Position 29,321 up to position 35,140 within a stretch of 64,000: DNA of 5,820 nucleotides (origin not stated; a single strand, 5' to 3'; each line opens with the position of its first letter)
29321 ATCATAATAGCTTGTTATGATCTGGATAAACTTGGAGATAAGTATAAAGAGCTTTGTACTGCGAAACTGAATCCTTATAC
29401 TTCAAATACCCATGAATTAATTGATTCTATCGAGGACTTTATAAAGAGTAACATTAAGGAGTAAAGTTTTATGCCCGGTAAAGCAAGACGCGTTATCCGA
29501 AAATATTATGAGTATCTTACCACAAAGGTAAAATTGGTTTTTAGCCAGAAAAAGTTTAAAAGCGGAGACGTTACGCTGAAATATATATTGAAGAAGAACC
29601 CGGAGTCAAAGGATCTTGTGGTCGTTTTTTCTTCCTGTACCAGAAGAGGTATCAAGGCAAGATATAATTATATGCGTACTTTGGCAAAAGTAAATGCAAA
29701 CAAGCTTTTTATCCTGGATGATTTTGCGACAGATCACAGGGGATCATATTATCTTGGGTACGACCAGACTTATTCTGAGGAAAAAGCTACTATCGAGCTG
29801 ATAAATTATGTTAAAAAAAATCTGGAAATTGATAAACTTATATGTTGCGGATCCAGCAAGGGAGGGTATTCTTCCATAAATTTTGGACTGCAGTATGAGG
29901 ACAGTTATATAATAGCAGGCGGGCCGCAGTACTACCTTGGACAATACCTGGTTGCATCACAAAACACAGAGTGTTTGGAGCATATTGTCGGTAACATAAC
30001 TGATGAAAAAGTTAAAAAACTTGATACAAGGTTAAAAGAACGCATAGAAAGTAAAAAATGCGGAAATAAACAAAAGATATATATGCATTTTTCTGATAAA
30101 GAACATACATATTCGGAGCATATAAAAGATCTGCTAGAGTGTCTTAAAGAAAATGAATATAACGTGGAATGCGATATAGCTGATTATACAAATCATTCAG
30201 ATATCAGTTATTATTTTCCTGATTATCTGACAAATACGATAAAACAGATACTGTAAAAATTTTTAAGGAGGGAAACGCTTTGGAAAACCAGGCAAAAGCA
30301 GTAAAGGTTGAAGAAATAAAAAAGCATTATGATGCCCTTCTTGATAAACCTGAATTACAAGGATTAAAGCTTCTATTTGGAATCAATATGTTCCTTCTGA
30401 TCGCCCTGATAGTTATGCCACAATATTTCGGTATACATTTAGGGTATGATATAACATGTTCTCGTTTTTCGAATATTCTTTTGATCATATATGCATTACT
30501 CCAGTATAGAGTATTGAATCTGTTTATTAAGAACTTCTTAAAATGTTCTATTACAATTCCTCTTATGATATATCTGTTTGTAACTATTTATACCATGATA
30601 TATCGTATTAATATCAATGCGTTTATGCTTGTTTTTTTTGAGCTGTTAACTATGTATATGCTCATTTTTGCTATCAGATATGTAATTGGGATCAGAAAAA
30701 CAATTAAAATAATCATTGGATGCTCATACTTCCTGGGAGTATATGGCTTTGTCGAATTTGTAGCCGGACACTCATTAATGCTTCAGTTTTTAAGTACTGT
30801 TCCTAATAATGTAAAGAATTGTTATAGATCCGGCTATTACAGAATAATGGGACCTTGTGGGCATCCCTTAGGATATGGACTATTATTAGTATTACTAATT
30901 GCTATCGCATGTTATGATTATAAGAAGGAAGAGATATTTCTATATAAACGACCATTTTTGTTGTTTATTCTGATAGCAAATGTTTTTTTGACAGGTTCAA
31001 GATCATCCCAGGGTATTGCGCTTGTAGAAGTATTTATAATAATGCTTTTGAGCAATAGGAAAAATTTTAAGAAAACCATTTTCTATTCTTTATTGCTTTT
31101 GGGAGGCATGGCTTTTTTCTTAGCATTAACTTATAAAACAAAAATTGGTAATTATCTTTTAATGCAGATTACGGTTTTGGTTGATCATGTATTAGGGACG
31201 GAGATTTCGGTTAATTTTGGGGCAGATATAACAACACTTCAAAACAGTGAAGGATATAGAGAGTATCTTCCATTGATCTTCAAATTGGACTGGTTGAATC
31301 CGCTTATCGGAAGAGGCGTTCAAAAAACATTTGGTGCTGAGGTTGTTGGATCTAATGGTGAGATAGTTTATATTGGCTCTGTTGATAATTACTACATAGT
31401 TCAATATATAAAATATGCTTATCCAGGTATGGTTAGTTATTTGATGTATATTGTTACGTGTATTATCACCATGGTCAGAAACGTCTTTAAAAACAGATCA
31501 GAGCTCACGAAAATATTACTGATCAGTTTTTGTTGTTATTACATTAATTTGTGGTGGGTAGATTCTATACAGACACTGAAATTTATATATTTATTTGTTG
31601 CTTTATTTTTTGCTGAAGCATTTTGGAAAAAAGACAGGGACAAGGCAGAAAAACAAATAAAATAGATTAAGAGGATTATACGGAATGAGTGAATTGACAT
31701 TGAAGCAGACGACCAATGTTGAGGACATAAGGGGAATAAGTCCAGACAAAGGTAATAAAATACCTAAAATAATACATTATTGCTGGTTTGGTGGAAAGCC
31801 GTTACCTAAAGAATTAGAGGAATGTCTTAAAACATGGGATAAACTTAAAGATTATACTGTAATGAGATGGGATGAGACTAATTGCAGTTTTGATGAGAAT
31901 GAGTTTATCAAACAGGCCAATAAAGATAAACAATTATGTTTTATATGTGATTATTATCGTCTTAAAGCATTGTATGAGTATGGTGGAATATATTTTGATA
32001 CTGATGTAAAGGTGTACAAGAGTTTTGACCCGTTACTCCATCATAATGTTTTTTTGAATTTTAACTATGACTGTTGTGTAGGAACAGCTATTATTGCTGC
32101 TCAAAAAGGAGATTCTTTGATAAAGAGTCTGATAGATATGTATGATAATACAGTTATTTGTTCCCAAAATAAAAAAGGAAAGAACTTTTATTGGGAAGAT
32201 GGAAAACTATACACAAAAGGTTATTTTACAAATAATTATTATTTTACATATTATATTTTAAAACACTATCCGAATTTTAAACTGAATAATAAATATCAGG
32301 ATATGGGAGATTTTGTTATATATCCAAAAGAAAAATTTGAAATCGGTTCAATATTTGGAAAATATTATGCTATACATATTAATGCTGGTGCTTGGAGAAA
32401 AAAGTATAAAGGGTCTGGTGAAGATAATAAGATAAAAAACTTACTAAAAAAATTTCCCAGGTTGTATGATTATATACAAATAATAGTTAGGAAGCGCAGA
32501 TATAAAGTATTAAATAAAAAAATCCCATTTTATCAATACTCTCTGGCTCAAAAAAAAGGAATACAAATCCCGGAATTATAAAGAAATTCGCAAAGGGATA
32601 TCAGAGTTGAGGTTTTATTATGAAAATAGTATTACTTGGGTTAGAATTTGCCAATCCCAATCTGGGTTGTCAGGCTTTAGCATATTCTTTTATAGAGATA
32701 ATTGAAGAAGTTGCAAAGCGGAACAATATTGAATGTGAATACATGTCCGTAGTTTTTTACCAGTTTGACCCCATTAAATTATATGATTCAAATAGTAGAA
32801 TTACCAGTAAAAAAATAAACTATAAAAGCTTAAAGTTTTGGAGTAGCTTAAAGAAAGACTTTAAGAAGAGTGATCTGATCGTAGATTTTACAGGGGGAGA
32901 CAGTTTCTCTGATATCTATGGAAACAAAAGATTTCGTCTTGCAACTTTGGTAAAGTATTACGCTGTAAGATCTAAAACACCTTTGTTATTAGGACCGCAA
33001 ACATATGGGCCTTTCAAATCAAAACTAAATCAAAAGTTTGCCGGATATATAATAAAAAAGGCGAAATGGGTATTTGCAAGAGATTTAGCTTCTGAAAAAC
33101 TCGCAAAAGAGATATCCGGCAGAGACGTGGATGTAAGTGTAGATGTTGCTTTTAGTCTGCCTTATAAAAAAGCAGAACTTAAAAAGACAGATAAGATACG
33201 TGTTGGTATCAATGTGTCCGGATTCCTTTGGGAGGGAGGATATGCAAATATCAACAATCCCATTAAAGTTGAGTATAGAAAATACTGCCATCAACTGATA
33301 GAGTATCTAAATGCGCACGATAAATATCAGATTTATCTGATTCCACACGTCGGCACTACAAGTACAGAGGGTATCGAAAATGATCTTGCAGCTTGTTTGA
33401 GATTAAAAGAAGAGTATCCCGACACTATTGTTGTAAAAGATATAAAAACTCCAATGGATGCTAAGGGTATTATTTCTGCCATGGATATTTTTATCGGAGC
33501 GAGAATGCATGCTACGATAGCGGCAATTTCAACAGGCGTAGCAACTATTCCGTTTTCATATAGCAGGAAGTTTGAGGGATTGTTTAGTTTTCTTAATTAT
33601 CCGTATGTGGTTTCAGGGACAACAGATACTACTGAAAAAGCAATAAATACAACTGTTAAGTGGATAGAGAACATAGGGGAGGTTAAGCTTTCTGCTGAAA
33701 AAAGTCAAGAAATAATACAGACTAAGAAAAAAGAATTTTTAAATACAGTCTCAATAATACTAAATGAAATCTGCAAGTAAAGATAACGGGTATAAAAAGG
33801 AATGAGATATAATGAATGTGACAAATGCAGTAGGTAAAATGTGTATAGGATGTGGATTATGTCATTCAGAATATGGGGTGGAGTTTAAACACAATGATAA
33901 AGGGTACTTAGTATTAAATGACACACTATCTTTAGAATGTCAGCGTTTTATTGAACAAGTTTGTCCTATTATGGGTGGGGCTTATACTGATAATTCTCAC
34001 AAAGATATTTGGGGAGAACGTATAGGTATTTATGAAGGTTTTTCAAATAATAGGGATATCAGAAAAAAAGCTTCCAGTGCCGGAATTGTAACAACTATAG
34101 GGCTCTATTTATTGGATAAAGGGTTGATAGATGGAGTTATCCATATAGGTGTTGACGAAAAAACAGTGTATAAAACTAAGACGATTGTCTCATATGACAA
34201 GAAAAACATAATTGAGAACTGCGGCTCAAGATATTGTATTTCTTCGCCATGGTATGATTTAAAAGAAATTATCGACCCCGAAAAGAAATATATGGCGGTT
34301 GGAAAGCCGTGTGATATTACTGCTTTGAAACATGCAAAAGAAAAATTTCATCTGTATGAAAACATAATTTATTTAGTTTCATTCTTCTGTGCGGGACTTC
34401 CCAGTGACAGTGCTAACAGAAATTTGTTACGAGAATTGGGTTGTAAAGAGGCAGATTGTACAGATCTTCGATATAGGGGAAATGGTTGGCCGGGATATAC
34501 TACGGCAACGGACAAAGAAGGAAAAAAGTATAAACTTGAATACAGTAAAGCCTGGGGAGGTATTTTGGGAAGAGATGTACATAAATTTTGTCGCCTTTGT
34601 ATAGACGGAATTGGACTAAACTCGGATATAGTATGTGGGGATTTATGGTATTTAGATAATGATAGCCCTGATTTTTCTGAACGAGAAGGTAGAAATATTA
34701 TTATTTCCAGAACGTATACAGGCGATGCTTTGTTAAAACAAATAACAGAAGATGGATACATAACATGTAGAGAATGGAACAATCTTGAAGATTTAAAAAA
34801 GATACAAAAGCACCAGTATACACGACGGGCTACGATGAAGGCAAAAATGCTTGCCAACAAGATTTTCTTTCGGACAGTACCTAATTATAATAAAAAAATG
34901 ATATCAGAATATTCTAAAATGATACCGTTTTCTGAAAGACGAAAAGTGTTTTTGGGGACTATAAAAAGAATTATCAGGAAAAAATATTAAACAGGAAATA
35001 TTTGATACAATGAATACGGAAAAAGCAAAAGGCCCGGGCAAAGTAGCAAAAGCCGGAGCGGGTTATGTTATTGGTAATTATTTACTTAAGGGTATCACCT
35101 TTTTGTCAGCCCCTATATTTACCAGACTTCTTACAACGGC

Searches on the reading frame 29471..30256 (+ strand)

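Call 4: search_protein_families(library=pfam, proteins=[window:29471-30256:+])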
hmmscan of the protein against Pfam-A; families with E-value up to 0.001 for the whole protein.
window:29471-30256:+ (261 aa): 0 families

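Call 14: search_protein_families(library=pfam, proteins=[window:29471-30256:+], max_evalue=0.01)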
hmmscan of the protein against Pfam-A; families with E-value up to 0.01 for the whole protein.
window:29471-30256:+ (261 aa): 1 family
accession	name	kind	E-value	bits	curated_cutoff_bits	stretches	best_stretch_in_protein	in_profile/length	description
PF12146.15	Hydrolase_4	-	0.0041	16.9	27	1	109-178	64-135/239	Serine aminopeptidase, S33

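Call 43: search_protein_families(library=ncbifam, proteins=[window:29471-30256:+], max_evalue=0.01)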
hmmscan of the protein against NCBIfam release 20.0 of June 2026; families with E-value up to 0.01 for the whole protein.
window:29471-30256:+ (261 aa): 2 families
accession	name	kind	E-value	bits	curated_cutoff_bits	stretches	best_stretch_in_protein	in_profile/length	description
TIGR03712.1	acc_sec_asp2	equivalog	5.8e-06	25.7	210.75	1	75-261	314-504/511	accessory Sec system protein Asp2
NF033892.1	XcbB_CpsF_sero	subfamily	3.9e-05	23.1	125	1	28-246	51-274/291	XcbB/CpsF family capsular polysaccharide biosynthesis protein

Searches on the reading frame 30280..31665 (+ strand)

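Call 4: search_protein_families(library=pfam, proteins=[window:30280-31665:+])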
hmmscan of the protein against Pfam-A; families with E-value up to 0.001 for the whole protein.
window:30280-31665:+ (461 aa): 1 family
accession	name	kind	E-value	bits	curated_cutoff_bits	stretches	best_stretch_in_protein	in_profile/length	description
PF04932.20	Wzy_C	-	6.7e-06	26.4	31.7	1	226-384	1-145/149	O-Antigen ligase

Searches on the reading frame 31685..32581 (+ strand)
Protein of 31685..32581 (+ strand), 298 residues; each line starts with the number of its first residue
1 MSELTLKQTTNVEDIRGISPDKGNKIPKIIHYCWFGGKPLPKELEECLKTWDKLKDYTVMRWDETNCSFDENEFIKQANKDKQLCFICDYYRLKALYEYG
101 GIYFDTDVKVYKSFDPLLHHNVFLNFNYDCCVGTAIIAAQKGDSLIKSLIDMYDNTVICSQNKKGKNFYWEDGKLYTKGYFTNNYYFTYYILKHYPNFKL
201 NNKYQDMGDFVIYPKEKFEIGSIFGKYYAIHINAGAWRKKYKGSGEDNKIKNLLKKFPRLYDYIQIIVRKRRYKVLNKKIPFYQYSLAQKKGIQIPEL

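Call 4: search_protein_families(library=pfam, proteins=[window:31685-32581:+])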
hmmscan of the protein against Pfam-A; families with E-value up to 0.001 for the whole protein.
window:31685-32581:+ (298 aa): 2 families
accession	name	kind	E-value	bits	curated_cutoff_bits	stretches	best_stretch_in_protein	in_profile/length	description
PF04488.21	Gly_transf_sug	-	9.5e-12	45.9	23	1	43-123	3-92/93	Glycosyltransferase sugar-binding region containing DXD motif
PF12919.13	TcdA_TcdB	-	0.00052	19.8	23.6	0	89-108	175-194/382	TcdA/TcdB catalytic glycosyltransferase domain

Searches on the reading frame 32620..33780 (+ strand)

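Call 4: search_protein_families(library=pfam, proteins=[window:32620-33780:+])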
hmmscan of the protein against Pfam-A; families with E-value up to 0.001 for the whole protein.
window:32620-33780:+ (386 aa): 1 family
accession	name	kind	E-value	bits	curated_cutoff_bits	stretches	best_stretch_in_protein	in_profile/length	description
PF04230.19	PS_pyruv_trans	-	3.5e-29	103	25.3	1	14-315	1-279/280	Polysaccharide pyruvyl transferase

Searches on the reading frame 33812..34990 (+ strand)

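Call 4: search_protein_families(library=pfam, proteins=[window:33812-34990:+])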
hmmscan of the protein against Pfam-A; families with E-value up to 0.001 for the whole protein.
window:33812-34990:+ (392 aa): 2 families
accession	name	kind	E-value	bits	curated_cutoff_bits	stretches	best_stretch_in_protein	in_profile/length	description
PF04432.18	FrhB_FdhB_C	-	1.3e-28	100.2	23.3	1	158-322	2-147/150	Coenzyme F420 hydrogenase/dehydrogenase, beta subunit C terminus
PF04422.18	FrhB_FdhB_N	-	9.6e-20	71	22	1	73-147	1-73/78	Coenzyme F420 hydrogenase/dehydrogenase, beta subunit N-term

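Call 43: search_protein_families(library=ncbifam, proteins=[window:33812-34990:+], max_evalue=0.01)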
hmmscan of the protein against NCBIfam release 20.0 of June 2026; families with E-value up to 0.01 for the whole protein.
window:33812-34990:+ (392 aa): 4 families
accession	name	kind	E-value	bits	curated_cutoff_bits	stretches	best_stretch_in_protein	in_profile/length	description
NF006807.0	PRK09325.1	subfamily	3.1e-21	75.7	269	1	68-346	5-271/283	coenzyme F420-reducing hydrogenase subunit beta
TIGR03289.1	frhB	equivalog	3.1e-17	62.5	331.5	1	78-329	12-251/275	coenzyme F420 hydrogenase subunit beta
NF040616.1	F420_dehyd_FpoF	exception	1.5e-07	30.7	475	1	48-321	61-303/337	F420H2 dehydrogenase subunit FpoF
NF006808.0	PRK09326.1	equivalog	9.9e-07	27.9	444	1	48-326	62-309/341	F420H2 dehydrogenase subunit F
